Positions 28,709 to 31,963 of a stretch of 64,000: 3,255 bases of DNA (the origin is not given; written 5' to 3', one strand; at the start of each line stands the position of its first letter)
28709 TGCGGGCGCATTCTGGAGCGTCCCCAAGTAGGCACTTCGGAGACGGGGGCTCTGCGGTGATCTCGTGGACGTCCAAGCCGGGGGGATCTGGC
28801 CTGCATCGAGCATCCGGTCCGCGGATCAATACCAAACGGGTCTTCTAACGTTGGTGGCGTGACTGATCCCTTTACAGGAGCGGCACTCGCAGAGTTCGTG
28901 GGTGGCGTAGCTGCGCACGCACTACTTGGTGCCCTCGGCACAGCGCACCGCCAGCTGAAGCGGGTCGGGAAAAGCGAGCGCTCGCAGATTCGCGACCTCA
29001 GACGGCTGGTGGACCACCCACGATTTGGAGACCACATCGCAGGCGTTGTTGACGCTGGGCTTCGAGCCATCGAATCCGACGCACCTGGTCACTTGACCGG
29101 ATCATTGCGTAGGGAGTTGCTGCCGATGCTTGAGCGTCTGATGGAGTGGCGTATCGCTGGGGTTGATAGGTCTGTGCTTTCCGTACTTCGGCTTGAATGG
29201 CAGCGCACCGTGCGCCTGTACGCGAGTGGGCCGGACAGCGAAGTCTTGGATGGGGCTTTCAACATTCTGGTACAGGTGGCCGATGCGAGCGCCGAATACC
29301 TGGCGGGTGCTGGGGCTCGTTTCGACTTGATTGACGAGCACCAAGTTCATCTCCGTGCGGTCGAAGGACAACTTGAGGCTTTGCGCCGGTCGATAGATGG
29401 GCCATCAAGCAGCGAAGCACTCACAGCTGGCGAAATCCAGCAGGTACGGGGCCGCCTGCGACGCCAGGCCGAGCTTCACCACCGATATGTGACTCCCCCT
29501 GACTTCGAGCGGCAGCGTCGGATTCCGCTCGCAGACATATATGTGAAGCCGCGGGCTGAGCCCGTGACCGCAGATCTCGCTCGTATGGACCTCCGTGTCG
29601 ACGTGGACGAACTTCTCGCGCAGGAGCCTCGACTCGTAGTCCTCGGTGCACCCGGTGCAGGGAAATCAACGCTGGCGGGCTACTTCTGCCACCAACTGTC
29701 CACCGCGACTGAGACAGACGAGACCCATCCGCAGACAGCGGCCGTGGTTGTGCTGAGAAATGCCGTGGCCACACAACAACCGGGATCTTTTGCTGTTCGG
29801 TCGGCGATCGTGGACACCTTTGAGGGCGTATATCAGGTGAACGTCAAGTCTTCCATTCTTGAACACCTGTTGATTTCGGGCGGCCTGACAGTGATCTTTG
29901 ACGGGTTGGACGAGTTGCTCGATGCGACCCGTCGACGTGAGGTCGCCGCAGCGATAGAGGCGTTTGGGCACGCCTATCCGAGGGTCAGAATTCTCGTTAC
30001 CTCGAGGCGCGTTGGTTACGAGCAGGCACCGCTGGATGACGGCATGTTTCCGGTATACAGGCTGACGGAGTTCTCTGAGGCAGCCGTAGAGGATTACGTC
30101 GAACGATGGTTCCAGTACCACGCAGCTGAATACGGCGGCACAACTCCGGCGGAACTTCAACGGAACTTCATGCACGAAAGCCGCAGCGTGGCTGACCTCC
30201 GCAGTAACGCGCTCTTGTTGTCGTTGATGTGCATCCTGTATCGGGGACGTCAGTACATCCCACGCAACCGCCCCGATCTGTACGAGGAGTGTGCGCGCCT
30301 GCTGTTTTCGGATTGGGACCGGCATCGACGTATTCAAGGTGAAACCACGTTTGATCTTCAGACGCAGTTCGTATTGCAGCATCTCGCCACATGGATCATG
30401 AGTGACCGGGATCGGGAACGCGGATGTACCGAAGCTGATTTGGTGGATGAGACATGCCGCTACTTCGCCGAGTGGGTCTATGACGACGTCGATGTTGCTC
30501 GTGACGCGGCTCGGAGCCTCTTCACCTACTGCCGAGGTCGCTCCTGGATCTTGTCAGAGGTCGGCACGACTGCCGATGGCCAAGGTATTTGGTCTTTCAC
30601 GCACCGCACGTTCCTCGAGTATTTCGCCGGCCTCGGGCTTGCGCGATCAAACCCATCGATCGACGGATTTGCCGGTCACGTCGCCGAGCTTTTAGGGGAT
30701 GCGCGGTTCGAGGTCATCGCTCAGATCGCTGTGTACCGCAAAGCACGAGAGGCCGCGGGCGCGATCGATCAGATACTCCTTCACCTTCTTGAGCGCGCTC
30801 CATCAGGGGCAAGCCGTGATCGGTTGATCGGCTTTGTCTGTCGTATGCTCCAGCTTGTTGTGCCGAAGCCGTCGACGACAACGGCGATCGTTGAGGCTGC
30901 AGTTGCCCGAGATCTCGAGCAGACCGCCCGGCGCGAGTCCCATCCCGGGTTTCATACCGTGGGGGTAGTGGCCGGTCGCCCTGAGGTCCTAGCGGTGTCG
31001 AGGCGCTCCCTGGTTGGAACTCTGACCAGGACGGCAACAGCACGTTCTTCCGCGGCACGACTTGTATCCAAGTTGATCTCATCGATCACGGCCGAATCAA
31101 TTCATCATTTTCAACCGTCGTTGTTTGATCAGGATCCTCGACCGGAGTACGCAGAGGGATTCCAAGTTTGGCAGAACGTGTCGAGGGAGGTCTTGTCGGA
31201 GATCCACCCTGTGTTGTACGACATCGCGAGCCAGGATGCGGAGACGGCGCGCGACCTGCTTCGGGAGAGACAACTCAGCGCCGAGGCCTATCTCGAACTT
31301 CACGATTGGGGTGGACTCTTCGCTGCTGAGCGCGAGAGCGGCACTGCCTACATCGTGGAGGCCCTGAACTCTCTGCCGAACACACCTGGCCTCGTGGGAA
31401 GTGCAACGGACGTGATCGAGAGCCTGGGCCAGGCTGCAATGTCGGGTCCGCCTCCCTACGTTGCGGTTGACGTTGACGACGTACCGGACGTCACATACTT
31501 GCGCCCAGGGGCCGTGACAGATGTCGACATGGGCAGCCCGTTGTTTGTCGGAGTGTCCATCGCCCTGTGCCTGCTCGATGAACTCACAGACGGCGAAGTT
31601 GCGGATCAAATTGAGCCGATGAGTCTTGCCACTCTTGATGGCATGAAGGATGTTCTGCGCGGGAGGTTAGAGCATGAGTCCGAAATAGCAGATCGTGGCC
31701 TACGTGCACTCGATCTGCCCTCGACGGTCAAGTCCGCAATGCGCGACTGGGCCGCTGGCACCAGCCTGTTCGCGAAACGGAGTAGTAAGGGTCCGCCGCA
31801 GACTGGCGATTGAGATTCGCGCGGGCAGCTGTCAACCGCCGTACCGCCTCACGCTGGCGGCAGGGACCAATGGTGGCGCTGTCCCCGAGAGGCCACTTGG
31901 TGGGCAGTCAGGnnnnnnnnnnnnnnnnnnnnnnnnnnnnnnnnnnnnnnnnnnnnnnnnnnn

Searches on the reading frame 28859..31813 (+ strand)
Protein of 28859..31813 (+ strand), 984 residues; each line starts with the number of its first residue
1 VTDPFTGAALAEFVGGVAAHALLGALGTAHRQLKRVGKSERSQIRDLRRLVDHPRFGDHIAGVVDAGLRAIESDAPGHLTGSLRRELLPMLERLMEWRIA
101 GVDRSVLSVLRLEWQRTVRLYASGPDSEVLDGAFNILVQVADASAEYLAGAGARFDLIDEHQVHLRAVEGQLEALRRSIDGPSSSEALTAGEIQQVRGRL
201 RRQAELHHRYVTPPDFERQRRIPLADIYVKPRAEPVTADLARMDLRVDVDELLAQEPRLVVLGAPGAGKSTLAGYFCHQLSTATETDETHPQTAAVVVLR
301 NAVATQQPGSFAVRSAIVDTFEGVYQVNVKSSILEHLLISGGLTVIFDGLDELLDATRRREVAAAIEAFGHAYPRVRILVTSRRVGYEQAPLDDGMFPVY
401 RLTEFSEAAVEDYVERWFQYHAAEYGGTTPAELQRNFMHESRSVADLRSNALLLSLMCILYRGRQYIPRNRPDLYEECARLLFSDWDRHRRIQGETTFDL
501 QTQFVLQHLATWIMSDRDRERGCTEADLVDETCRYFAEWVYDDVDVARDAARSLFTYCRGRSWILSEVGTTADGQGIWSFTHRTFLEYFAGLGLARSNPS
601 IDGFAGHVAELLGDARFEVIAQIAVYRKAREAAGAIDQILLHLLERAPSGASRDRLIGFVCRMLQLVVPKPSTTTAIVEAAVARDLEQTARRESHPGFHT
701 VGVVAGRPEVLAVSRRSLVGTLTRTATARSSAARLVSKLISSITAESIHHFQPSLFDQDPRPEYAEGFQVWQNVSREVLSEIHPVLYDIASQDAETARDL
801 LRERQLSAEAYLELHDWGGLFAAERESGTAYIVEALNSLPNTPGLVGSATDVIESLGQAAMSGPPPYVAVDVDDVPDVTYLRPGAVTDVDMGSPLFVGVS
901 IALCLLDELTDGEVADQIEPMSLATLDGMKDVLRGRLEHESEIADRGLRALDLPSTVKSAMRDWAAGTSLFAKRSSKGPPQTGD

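Call 7: search_protein_families(library=pfam, proteins=[window:28859-31813:+], max_evalue=1)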
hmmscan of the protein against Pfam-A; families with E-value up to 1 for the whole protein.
window:28859-31813:+ (984 aa): 11 families
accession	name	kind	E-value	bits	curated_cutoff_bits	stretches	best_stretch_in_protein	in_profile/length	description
PF05729.18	NACHT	-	1.6e-08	35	26.7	1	259-419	3-165/167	NACHT domain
PF24883.2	NPHP3_N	-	3.7e-08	34.2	24.8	1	257-383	23-164/164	Nephrocystin 3, N-terminal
PF13191.12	AAA_16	-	0.007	17.3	32.6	1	255-321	22-102/167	AAA ATPase domain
PF20720.3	nSTAND3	-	0.015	15.4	27.2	1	251-282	12-43/155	Novel STAND NTPase 3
PF13481.12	AAA_25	-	0.018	15.1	27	1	251-299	28-78/195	AAA domain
PF00005.33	ABC_tran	-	0.019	16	25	1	254-287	9-42/137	ABC transporter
PF13401.12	AAA_22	-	0.037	14.8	27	1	259-292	8-35/130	AAA domain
PF20703.3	nSTAND1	-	0.051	13.6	27.1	1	248-384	25-161/379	Novel STAND NTPase 1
PF00910.28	RNA_helicase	-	0.079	13.9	21.5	1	260-288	2-30/105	RNA helicase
PF01935.23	DUF87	-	0.16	12.4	23.2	1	243-282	12-49/220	Helicase HerA, central domain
PF07728.20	AAA_5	-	0.2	12.1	22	1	259-293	2-37/139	AAA domain (dynein-related subfamily)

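Call 8: search_protein_families(library=padloc, proteins=[window:28859-31813:+], max_evalue=1)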
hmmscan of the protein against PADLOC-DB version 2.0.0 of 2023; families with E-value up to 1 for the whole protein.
window:28859-31813:+ (984 aa): 4 families
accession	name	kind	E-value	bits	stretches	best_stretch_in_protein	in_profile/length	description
PDLC04140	mad8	-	0.00079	17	1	246-324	17-69/314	mads_8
PDLC04232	IetA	-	0.0082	13.6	1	216-281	74-141/330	-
PDLC02195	IetA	-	0.049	10.9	1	175-281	45-162/395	-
PDLC05079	PDC-S73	-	0.079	9.7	1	252-279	187-214/752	-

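Call 9: search_protein_families(library=ncbifam, proteins=[window:28859-31813:+], max_evalue=1)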
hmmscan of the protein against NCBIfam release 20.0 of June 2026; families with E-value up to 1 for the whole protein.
window:28859-31813:+ (984 aa): 12 families
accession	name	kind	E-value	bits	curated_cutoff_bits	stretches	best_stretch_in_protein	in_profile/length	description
NF058535.1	antiphage_EruA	equivalog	6.6e-06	24.5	1000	1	246-282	14-50/1318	NACHT domain-containing antiphage protein EruA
NF006743.0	PRK09270.1-2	equivalog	0.0015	17.6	227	1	244-281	14-53/217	nucleoside/nucleotide kinase family protein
NF053861.1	DS8_antiphage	equivalog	0.0016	16.2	790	1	217-447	328-549/994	anti-phage protein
NF006746.0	PRK09270.1-5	subfamily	0.018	14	250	1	261-291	26-56/210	nucleoside/nucleotide kinase family protein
TIGR01351.1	adk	subfamily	0.031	13.9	168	1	258-281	1-24/212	adenylate kinase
NF005994.0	PRK08118.1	equivalog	0.042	13.9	215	0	258-281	3-26/172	DNA topology modulation protein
NF006744.0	PRK09270.1-3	equivalog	0.065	12.7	281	1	255-285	20-52/213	nucleoside/nucleotide kinase family protein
TIGR00231.1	small_GTP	domain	0.072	12.9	42.5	1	255-296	2-43/164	GTP-binding protein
TIGR01313.1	therm_gnt_kin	subfamily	0.083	12.6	113.75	1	259-293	1-36/164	gluconokinase, GntK/IdnK-type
NF001379.0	PRK00279.1-1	equivalog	0.12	11.7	268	1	258-281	2-25/216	adenylate kinase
NF010068.0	PRK13548.1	equivalog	0.15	11.1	261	1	252-286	27-61/261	heme ABC transporter ATP-binding protein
TIGR02928.1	TIGR02928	subfamily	0.15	10.9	181.3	1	257-293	41-77/366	orc1/cdc6 family replication initiation protein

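Call 19: find_homologous_proteins(query=window:28859-31813:+)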
Query window:28859-31813:+ (984 aa): 698 proteins with E <= 0.001 among 8000 candidates; the best 120 are listed.
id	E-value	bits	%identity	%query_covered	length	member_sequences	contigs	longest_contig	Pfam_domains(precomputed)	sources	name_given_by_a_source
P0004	0.0e+0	2000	100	91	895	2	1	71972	PF24883.3,PF05729.19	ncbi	-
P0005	6.1e-245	834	46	94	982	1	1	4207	PF24883.3,PF05729.19,PF20720.4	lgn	-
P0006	1.6e-130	455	33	97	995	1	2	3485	PF05729.19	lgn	-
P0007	1.7e-119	418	38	54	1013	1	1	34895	PF05729.19,PF13401.13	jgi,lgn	jgi:hypothetical protein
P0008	2.5e-111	391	34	68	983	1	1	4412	PF05729.19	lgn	-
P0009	1.5e-109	385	34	68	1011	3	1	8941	PF05729.19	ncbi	-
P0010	1.8e-109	385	35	72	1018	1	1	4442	PF24883.3,PF05729.19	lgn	-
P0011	4.9e-109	384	37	59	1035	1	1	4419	PF24883.3,PF05729.19,PF13401.13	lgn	-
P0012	7.0e-109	383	31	83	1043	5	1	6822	PF24883.3,PF05729.19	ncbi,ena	-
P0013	1.2e-108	382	29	86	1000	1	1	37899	PF24883.3,PF05729.19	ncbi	ncbi:NACHT domain-containing protein [Nitrospinota bacterium]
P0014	3.9e-108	381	32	71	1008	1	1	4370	PF05729.19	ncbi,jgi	-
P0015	1.2e-107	379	31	73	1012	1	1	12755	PF05729.19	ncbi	-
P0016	1.9e-107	378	33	65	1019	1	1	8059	PF24883.3,PF05729.19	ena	-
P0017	2.4e-107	378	34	60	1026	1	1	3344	PF05729.19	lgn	-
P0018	4.8e-107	377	34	60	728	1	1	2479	PF05729.19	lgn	-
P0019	9.5e-107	376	39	53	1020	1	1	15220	PF05729.19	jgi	jgi:hypothetical protein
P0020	2.4e-106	375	32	76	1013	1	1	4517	PF05729.19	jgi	-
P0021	2.4e-106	375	36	58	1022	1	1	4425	PF05729.19,PF13401.13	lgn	-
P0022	2.6e-106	375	37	64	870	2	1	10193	PF05729.19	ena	-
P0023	4.0e-106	374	38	50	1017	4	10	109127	PF05729.19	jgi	-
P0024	5.4e-106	374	34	81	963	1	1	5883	PF05729.19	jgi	jgi:hypothetical protein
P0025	6.7e-106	373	32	53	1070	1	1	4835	PF05729.19,PF20720.4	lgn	-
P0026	9.5e-106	373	35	59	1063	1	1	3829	PF05729.19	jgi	jgi:hypothetical protein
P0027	1.0e-105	373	35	60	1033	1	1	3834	PF05729.19,PF13401.13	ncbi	-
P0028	2.0e-105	372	30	82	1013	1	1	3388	PF05729.19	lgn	-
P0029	2.3e-105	372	34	68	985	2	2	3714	PF05729.19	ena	-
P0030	5.9e-105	370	37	58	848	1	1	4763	PF05729.19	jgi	jgi:hypothetical protein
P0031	7.0e-105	370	35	64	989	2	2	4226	PF05729.19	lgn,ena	-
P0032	8.7e-105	370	31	68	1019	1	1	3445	PF05729.19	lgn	-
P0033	8.9e-105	370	39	53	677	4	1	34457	PF24883.3,PF05729.19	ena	-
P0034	1.5e-104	369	33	67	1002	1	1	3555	PF05729.19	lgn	-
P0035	1.7e-104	369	33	68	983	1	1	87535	PF05729.19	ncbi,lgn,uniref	ncbi:MAG: NACHT domain-containing protein [Coleofasciculus sp. B1-GNL1-01]|uniref:NACHT domain-conta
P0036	1.7e-104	369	35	52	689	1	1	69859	PF05729.19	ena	-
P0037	2.4e-104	368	37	57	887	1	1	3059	PF05729.19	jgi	jgi:hypothetical protein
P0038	3.8e-104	368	34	60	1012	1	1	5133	PF05729.19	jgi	jgi:NACHT domain-containing protein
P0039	4.4e-104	367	33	66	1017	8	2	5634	PF24883.3,PF05729.19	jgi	jgi:hypothetical protein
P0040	4.5e-104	367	34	59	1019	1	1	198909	PF24883.3,PF05729.19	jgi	jgi:hypothetical protein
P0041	5.5e-104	367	31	77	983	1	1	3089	PF05729.19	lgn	-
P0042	6.5e-104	367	35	64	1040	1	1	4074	PF05729.19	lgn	-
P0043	7.9e-104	367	36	54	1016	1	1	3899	PF05729.19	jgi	jgi:hypothetical protein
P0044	9.6e-104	366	36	59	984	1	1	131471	PF05729.19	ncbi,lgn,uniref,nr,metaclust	ncbi:NACHT domain family [Coleofasciculus chthonoplastes PCC 7420]|uniref:NACHT domain family n=1 Ta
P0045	9.7e-104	366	36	54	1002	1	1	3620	PF05729.19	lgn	-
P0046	1.3e-103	366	34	58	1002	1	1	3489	PF24883.3,PF05729.19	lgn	-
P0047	1.3e-103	366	36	53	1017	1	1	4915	PF05729.19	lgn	-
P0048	1.9e-103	365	30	82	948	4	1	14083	PF05729.19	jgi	jgi:hypothetical protein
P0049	1.9e-103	365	30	82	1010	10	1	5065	PF05729.19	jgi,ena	-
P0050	2.0e-103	365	36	58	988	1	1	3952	PF24883.3,PF05729.19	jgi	jgi:hypothetical protein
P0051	2.4e-103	365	33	73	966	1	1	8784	PF24883.3,PF05729.19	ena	-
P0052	2.4e-103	365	33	65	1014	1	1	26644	PF05729.19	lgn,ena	-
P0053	2.7e-103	365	32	73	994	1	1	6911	PF05729.19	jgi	jgi:hypothetical protein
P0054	3.0e-103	365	37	54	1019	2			PF05729.19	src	-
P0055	3.1e-103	365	33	59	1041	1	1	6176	PF05729.19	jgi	jgi:hypothetical protein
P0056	4.3e-103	364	30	79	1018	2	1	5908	PF05729.19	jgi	jgi:hypothetical protein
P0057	4.9e-103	364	37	57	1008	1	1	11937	PF05729.19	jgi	jgi:NACHT domain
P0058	5.6e-103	364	34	59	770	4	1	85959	PF05729.19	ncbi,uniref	ncbi:MAG: NACHT domain-containing protein [Coleofasciculus sp. D1-CHI-01]|uniref:NACHT domain-contai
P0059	8.6e-103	363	32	66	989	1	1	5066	PF05729.19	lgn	-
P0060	8.9e-103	363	37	58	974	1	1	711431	PF24883.3,PF05729.19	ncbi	-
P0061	8.9e-103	363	34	59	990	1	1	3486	PF05729.19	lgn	-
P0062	9.3e-103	363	37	53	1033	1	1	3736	PF05729.19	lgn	-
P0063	1.1e-102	363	28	97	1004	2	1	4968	PF05729.19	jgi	jgi:hypothetical protein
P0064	1.5e-102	362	33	73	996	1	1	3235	PF05729.19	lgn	-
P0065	1.6e-102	362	40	49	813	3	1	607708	PF24883.3,PF05729.19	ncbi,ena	-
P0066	1.6e-102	362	30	80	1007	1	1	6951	PF05729.19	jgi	jgi:hypothetical protein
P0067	1.9e-102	362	35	62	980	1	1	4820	PF05729.19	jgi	jgi:NACHT domain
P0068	2.3e-102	362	31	72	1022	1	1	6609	PF05729.19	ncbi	-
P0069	3.4e-102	361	34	60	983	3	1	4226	PF05729.19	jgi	jgi:hypothetical protein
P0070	3.5e-102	361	34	68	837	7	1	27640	PF05729.19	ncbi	ncbi:MAG: NACHT domain-containing protein [Candidatus Acidiferrales bacterium]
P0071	4.0e-102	361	32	66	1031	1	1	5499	PF05729.19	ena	-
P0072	8.8e-102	360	29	71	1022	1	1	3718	PF05729.19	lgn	-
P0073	1.1e-101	359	41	50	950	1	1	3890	PF05729.19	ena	-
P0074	1.3e-101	359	32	72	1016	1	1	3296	PF05729.19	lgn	-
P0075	1.3e-101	359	33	67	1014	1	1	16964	PF05729.19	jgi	jgi:NACHT domain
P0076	1.5e-101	359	30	78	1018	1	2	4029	PF05729.19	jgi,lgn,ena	-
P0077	1.5e-101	359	35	66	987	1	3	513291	PF05729.19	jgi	jgi:hypothetical protein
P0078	1.7e-101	359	37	53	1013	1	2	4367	PF24883.3,PF05729.19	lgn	-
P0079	2.3e-101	358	32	75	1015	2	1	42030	PF05729.19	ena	-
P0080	2.5e-101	358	34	60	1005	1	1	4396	PF05729.19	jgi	-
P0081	2.9e-101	358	31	73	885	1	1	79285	PF05729.19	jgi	jgi:hypothetical protein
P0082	3.0e-101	358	37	58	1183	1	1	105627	PF05729.19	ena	-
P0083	3.4e-101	358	30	78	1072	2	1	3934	PF05729.19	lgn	-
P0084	3.6e-101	358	37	55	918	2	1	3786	PF24883.3,PF05729.19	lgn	-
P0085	3.6e-101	358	37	53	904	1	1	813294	PF05729.19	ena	-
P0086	4.2e-101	357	34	60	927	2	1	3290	PF05729.19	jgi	jgi:hypothetical protein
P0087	4.5e-101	357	35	62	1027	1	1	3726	PF24883.3,PF05729.19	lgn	-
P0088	6.3e-101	357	37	55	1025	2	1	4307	PF05729.19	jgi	jgi:hypothetical protein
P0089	8.1e-101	357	30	74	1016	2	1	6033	PF05729.19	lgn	-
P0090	1.0e-100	356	29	88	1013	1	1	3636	PF24883.3,PF05729.19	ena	-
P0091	1.1e-100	356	31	61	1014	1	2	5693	PF05729.19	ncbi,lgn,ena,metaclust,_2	metaclust:\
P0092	1.3e-100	356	35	59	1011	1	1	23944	PF05729.19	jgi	jgi:hypothetical protein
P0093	1.4e-100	356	31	73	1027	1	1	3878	PF05729.19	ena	-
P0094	1.6e-100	356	36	64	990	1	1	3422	PF05729.19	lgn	-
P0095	1.6e-100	356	34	59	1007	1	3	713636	PF05729.19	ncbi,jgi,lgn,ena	jgi:hypothetical protein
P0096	2.4e-100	355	35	57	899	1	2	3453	PF05729.19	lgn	-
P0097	2.5e-100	355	29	82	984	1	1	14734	PF05729.19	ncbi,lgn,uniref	ncbi:MAG: NACHT domain-containing protein [Coleofasciculus sp. A1-SPW-01]|uniref:NACHT domain-contai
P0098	3.0e-100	355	36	58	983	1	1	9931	PF05729.19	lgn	-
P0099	3.1e-100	355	33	61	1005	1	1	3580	PF05729.19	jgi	jgi:hypothetical protein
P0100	3.7e-100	354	30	72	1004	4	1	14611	PF05729.19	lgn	-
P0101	4.0e-100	354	32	77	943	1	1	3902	PF24883.3,PF05729.19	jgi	-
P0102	5.2e-100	354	36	54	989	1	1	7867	PF05729.19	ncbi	-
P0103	5.6e-100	354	35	57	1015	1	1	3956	PF24883.3,PF05729.19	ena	-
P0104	6.0e-100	354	30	88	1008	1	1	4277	PF05729.19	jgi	jgi:hypothetical protein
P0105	6.4e-100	354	31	64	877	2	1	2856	PF24883.3,PF05729.19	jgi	jgi:hypothetical protein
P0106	6.6e-100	354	33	61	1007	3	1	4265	PF05729.19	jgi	jgi:hypothetical protein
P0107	6.7e-100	353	37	54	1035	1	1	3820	PF05729.19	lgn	-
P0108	7.8e-100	353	36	59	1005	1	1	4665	PF05729.19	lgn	-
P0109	8.2e-100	353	36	50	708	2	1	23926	PF05729.19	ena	-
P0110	8.6e-100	353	31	75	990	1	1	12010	PF05729.19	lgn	-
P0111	9.0e-100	353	31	71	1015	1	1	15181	PF05729.19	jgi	jgi:hypothetical protein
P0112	9.9e-100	353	33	65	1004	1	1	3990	PF05729.19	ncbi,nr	ncbi:MAG: NACHT domain-containing protein [Coleofasciculus sp. C3-bin4]|nr:NACHT domain-containing p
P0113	1.0e-99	353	33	68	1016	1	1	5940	PF05729.19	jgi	jgi:hypothetical protein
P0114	1.0e-99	353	37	53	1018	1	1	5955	PF05729.19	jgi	jgi:hypothetical protein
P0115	1.1e-99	353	31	72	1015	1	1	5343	PF05729.19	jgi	jgi:NACHT domain-containing protein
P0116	1.1e-99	353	32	67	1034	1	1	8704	PF05729.19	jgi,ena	-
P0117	1.2e-99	353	36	52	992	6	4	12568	PF05729.19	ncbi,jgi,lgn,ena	-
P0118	1.8e-99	352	29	91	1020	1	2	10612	PF05729.19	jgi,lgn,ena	-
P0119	1.8e-99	352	29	91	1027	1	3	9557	PF05729.19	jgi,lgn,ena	-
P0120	2.0e-99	352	35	59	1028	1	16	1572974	PF05729.19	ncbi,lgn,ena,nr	ncbi:MAG: NACHT domain-containing protein [Planctomycetia bacterium]|nr:NACHT domain-containing prot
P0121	2.1e-99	352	34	60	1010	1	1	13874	PF05729.19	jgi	jgi:NACHT domain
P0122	2.2e-99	352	29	79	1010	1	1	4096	PF05729.19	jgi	jgi:hypothetical protein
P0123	2.3e-99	352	33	70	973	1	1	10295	PF24883.3,PF05729.19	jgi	jgi:NACHT domain-containing protein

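Call 21: find_encoding_contigs(protein=P0005, flank=10000)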
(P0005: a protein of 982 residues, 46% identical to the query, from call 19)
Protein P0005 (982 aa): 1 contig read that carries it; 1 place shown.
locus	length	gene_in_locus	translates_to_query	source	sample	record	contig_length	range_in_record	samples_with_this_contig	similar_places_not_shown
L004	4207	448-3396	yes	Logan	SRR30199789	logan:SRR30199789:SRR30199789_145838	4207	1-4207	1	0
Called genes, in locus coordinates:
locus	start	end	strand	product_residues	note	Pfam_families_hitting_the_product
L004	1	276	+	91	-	?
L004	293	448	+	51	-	-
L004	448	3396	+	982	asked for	PF20720:nSTAND3 (faint), PF24883:NPHP3_N (faint), PF05729:NACHT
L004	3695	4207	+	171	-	?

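Call 22: find_encoding_contigs(protein=P0007, flank=8000)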
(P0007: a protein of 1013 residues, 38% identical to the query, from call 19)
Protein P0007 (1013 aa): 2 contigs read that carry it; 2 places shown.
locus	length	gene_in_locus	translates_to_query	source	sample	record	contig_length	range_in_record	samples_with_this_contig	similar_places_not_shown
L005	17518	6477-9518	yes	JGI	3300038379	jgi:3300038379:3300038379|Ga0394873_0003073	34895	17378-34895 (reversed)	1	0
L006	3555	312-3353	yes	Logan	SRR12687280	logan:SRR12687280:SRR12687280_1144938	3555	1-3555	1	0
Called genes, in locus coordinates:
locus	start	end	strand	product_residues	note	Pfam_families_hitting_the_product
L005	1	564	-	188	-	?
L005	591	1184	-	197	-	-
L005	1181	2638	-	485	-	PF00732:GMC_oxred_N, PF00890:FAD_binding_2 (weak), PF01266:DAO, PF07992:Pyr_redox_2 (faint), PF13450:NAD_binding_8 (faint), PF05199:GMC_oxred_C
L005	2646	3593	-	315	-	PF00248:Aldo_ket_red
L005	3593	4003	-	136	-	-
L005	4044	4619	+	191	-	PF06175:MiaE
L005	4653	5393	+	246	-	PF01738:DLH, PF00326:Peptidase_S9 (faint)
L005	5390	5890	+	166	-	-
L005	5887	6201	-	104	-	PF03544:TonB_C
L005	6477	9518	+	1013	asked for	PF13401:AAA_22 (faint), PF05729:NACHT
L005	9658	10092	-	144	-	PF03544:TonB_C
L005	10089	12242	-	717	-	PF07715:Plug, PF00593:TonB_dep_Rec_b-barrel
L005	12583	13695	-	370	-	PF00266:Aminotran_5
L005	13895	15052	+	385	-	PF01966:HD, PF13286:HD_assoc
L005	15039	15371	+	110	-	PF03091:CutA1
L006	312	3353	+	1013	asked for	PF13401:AAA_22 (faint), PF05729:NACHT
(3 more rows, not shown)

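Call 67: search_solved_structures(query=window:28859-31813:+, max_evalue=0.01)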
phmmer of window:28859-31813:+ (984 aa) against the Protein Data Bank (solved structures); distinct sequences matched with E-value up to 0.01: 0.
